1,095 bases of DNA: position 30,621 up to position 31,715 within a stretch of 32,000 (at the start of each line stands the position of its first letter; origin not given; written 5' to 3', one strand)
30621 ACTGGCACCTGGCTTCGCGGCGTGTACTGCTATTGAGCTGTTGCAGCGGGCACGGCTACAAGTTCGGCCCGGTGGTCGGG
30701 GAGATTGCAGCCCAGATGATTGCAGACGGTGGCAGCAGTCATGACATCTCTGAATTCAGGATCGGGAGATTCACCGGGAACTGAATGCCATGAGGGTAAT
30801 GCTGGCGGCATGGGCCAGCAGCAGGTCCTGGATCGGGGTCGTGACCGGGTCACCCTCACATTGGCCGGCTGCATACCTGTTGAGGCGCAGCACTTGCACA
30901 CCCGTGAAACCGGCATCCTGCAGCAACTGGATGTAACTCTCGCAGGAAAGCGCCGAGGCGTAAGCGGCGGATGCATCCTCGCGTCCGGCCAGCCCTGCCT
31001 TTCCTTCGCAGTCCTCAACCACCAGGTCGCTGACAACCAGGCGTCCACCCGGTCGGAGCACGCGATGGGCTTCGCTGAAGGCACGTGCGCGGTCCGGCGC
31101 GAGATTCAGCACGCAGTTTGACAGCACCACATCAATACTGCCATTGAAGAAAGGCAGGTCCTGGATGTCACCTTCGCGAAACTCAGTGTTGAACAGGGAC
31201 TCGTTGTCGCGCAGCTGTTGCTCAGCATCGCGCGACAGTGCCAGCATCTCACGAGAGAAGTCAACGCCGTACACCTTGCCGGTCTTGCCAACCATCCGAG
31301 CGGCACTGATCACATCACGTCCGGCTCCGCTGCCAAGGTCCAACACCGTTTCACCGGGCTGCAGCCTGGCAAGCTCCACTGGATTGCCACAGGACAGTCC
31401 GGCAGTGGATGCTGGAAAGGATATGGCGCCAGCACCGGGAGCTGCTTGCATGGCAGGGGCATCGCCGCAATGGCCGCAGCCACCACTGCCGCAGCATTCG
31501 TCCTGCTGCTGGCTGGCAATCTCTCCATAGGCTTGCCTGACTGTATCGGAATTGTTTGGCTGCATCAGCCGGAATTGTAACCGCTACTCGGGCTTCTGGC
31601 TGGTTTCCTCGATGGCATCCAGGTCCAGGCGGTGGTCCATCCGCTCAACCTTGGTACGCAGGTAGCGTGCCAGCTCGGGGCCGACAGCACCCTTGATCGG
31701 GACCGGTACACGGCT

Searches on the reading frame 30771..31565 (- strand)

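Call 38: search_protein_families(library=pfam, proteins=[window:30771-31565:-], max_evalue=0.0001)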
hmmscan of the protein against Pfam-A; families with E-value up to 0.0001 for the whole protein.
window:30771-31565:- (264 aa): 9 families
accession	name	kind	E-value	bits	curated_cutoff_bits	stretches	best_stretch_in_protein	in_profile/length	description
PF13847.12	Methyltransf_31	-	5.5e-28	97.9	27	1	70-182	3-113/145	Methyltransferase domain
PF08241.18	Methyltransf_11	-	4.6e-23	82.1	21.2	1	75-178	1-95/95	Methyltransferase domain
PF13649.12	Methyltransf_25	-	3.8e-22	79.2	27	1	74-174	1-97/97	Methyltransferase domain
PF01209.24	Ubie_methyltran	-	1.6e-16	60.8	20.1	1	68-179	45-152/233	ubiE/COQ5 methyltransferase family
PF08242.18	Methyltransf_12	-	1.1e-15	58.6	30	1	75-176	1-98/98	Methyltransferase domain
PF13489.12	Methyltransf_23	-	7.4e-13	49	27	1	66-224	18-163/164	Methyltransferase domain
PF01135.25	PCMT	-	6.8e-08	33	20.3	1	62-133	65-132/210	Protein-L-isoaspartate(D-aspartate) O-methyltransferase (PCMT)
PF01269.23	Fibrillarin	-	2.1e-05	24.2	27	1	63-107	64-108/227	Fibrillarin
PF02353.26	CMAS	-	2.7e-05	24.1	27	1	64-183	56-169/273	Mycolic acid cyclopropane synthetase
